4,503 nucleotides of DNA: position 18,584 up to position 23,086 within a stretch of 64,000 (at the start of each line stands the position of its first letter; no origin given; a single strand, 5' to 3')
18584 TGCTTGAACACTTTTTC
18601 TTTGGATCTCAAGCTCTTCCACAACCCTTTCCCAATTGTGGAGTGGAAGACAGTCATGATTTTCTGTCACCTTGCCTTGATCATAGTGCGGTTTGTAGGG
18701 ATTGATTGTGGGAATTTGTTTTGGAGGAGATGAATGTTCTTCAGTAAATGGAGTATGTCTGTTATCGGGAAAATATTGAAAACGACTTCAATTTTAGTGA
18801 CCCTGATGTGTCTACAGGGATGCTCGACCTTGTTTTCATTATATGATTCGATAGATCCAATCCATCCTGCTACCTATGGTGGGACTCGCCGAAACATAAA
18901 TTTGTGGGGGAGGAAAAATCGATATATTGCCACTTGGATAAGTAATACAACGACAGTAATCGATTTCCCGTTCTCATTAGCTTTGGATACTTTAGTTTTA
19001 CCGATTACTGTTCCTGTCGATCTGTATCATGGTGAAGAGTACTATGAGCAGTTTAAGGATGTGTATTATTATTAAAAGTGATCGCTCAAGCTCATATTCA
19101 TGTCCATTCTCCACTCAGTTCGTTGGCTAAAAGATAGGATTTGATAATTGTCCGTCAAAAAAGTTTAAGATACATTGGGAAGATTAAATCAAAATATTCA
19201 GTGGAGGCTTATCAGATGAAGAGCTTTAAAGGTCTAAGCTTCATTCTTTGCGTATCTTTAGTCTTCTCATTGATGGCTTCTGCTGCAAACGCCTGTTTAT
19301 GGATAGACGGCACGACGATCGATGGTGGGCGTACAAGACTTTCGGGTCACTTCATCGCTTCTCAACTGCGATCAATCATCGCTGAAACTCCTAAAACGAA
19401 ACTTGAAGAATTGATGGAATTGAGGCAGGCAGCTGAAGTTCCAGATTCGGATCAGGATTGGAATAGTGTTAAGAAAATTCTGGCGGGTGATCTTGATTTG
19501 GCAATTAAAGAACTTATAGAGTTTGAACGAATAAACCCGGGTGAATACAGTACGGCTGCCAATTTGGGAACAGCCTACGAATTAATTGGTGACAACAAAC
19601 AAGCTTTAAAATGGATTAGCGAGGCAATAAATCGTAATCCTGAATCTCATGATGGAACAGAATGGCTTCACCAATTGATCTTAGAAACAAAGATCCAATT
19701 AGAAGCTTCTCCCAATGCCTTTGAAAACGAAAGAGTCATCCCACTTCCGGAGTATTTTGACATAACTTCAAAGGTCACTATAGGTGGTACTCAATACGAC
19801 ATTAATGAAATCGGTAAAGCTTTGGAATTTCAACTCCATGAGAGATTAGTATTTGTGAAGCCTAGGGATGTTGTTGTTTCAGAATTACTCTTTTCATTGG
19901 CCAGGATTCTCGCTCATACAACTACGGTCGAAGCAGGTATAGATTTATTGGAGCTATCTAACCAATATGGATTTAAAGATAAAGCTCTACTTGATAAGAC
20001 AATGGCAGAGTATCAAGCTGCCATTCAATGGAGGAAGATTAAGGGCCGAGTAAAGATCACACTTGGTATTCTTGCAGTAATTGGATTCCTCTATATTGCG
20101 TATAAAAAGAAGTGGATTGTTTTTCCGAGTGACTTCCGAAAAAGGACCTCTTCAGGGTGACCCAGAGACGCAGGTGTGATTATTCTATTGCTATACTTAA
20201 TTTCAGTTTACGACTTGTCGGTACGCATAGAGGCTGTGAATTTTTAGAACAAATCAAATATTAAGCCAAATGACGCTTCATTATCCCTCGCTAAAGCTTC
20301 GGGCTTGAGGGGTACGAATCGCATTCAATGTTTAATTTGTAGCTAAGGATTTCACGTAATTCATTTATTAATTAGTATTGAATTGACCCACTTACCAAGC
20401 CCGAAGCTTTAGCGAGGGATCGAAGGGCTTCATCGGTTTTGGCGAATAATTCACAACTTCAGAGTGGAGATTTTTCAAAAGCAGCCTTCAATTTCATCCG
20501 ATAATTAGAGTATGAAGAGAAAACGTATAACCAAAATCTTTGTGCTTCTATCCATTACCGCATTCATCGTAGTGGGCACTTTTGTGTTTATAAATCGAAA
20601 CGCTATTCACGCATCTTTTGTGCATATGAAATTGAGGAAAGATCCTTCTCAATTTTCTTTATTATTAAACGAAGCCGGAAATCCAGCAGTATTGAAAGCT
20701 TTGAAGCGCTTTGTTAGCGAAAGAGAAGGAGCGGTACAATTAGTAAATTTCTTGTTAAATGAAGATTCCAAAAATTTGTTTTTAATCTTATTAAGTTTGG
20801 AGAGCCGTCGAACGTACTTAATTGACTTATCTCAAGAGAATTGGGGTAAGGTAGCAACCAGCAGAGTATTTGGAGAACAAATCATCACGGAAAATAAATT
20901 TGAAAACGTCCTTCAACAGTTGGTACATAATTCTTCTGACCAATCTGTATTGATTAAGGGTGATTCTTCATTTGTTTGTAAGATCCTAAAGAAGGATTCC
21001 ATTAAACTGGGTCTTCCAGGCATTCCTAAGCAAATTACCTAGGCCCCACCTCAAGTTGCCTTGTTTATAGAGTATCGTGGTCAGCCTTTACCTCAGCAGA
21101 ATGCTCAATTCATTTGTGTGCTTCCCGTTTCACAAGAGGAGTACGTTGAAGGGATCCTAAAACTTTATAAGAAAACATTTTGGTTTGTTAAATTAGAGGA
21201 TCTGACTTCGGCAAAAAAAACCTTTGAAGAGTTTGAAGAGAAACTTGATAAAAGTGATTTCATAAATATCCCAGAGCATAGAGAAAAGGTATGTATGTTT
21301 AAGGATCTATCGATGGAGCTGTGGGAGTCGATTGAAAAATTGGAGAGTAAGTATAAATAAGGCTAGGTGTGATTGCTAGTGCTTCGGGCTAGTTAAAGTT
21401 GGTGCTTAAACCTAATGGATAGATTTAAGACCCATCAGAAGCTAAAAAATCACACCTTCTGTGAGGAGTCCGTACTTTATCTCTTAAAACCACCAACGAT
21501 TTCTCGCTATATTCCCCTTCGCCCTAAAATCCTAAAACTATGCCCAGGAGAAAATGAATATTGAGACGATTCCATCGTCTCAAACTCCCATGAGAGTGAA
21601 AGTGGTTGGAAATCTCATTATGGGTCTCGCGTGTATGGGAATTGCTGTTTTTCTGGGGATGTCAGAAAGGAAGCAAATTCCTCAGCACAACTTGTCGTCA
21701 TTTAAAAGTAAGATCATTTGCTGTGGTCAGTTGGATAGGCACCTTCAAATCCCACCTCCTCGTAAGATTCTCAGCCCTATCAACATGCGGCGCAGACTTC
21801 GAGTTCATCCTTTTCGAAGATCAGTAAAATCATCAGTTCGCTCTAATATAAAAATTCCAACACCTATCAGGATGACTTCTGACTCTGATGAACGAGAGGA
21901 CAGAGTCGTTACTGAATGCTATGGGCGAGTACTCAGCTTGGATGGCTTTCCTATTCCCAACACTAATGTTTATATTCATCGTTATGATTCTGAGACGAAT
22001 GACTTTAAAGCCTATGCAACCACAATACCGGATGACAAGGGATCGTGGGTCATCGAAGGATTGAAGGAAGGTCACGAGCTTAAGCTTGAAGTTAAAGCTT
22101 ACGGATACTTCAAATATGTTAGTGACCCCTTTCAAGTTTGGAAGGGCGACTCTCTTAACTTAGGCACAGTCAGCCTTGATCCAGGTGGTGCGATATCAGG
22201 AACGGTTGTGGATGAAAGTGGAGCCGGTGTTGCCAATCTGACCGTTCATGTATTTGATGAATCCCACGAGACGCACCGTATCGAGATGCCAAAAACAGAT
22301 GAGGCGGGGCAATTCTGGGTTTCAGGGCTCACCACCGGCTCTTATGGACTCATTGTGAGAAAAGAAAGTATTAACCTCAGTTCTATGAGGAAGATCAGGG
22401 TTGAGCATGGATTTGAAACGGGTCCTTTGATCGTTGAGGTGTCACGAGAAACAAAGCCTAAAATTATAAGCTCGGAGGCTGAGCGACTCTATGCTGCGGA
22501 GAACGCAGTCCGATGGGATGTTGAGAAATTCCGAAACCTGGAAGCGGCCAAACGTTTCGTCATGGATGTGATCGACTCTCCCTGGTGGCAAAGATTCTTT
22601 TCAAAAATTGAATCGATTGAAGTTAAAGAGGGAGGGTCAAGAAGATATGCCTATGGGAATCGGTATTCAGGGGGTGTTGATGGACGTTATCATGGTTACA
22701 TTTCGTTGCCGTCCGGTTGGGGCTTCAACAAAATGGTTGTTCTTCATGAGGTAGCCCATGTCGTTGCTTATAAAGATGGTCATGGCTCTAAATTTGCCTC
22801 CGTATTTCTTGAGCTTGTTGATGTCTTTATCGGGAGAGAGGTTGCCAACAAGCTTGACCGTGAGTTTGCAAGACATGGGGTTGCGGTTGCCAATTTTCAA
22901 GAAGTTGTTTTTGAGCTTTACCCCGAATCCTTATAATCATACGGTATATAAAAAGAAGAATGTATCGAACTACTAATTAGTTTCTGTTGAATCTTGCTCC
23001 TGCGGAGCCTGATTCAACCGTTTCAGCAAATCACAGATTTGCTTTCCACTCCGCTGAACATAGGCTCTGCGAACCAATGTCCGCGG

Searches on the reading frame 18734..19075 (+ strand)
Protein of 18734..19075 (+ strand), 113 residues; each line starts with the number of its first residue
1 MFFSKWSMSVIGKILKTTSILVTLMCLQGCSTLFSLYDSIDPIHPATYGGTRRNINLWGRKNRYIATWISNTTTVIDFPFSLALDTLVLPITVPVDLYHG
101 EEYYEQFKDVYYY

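Call 25: search_protein_families(library=pfam, max_evalue=10, proteins=[window:18734-19075:+])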
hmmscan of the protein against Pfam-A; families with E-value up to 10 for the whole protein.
window:18734-19075:+ (113 aa): 1 family
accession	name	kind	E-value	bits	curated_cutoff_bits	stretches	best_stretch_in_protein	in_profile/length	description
PF07119.17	DUF1375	-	2.7e-05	24.8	20.3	1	73-92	31-50/51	Protein of unknown function (DUF1375)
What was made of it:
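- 18734..19075 (+): Y4: canonical DUF1375 lipoprotein, not next to any H, F or W gene. Pfam DUF1375 at 24.8 bits against a cutoff of 20.3 (call 25)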

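Call 84: find_related_loci(query=A9, collection=metagenome_contigs, flank=6000)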
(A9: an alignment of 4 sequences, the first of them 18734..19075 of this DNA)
Query A9 (113 aa) in metagenome_contigs; peptide patterns used: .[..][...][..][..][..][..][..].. (x = any residue, [..] = any of these).
195 stretches matched a pattern; 46 encode a relative of the query (tblastn E <= 1e-3); 46 distinct loci.
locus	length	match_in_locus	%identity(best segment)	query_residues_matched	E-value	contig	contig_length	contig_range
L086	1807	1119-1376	37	13-100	1e-13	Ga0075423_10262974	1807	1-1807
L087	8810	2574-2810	39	15-95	7e-12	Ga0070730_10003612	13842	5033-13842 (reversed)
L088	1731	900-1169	39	18-106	2e-11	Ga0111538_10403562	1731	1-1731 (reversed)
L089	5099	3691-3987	32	8-102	6e-11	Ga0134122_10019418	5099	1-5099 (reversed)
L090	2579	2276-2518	42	20-99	7e-10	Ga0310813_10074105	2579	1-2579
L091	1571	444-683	37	20-98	2e-9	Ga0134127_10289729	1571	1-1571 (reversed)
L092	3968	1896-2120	39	20-93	4e-9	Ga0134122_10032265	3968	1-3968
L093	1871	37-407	37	13-106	1e-8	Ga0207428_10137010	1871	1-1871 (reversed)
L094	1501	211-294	61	74-101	1e-8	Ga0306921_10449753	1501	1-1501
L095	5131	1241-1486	33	14-91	2e-8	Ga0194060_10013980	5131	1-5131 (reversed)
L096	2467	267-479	36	24-92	5e-8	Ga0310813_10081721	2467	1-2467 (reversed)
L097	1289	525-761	30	26-97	3e-7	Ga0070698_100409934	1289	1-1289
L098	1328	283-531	31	15-111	5e-7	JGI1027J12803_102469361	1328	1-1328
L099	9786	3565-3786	31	19-90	1e-6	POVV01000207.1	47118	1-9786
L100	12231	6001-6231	32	10-90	2e-6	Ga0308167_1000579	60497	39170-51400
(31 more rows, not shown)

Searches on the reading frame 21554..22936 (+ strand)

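Call 12: search_protein_families(library=pfam, max_evalue=0.001, proteins=[window:21554-22936:+])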
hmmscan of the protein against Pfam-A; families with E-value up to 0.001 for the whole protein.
window:21554-22936:+ (460 aa): 2 families
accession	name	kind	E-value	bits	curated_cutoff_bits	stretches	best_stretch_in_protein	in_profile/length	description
PF13620.12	CarboxypepD_reg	-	6.8e-19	68.4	32.3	2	214-286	2-72/82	Carboxypeptidase regulatory-like domain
PF13715.12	CarbopepD_reg_2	-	5.9e-05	23.5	32.2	0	214-269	1-51/88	CarboxypepD_reg-like domain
